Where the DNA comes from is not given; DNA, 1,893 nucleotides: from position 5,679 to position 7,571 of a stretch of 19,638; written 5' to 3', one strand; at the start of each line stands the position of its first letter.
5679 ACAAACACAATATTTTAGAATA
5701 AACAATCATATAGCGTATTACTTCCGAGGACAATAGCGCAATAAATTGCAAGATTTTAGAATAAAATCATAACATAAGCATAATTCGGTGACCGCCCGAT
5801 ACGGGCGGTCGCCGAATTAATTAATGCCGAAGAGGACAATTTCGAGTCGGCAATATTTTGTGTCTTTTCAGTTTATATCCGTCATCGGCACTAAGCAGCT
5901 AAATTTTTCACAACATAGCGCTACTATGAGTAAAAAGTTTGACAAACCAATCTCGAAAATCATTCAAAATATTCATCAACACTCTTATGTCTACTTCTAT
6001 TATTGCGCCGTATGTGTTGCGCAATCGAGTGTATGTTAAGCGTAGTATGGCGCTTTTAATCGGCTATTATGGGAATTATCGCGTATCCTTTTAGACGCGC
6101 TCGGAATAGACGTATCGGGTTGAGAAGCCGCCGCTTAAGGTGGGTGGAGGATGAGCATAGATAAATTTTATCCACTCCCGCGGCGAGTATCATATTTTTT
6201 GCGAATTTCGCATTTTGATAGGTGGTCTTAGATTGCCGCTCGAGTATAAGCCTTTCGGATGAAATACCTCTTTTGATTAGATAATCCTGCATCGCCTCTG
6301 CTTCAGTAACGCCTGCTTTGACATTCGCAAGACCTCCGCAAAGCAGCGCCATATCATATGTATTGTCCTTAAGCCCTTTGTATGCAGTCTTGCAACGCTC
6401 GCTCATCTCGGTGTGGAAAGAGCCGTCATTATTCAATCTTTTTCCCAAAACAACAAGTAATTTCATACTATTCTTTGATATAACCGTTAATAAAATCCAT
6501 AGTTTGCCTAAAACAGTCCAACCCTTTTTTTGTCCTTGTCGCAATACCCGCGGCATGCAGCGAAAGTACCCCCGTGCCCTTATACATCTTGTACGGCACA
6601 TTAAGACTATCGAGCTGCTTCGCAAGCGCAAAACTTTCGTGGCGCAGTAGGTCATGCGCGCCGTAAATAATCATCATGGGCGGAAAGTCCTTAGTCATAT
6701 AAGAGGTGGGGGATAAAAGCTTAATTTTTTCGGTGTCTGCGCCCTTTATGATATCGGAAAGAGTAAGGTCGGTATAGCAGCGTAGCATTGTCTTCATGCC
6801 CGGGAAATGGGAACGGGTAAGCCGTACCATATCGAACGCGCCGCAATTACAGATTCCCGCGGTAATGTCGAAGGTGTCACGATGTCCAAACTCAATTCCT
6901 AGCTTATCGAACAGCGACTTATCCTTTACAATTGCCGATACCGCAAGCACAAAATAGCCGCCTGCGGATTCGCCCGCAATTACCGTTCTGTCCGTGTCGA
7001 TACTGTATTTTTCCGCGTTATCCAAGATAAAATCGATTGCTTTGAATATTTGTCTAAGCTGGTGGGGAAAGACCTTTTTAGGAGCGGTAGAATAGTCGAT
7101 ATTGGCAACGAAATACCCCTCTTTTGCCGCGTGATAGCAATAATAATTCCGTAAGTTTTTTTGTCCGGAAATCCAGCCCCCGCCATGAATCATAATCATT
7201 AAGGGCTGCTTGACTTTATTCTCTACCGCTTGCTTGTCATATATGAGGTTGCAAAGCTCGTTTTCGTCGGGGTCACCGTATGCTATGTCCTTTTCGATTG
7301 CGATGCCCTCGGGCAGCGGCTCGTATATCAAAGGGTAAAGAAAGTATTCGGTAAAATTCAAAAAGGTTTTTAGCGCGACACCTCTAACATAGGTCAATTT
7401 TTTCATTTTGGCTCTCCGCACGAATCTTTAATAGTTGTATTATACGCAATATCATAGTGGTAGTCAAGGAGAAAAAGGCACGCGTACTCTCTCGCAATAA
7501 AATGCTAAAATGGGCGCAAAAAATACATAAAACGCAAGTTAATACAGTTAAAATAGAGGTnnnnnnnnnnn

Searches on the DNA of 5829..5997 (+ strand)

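Call 79: search_dna_similar(query=window:5829-5997:+, collection=plasmids, mode=distant, max_evalue=0.01, max_rows=10)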
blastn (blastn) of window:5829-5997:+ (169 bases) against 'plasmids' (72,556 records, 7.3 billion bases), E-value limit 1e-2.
No match.

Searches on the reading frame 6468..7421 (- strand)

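Call 12: search_protein_families(library=pfam, proteins=[window:6468-7421:-])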
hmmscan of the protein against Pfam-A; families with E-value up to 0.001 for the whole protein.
window:6468-7421:- (317 aa): 4 families
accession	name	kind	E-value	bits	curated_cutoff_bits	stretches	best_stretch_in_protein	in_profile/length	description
PF20434.5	BD-FAE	-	2.6e-34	119.1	26.8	1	67-258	8-201/215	BD-FAE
PF07859.19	Abhydrolase_3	-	3.6e-27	95.9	25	1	76-282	2-201/210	alpha/beta hydrolase fold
PF00326.27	Peptidase_S9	-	8.7e-08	32.3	22.6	1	125-315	48-210/213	Prolyl oligopeptidase family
PF00135.34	COesterase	-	4.7e-05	23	27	0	126-174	165-213/515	Carboxylesterase family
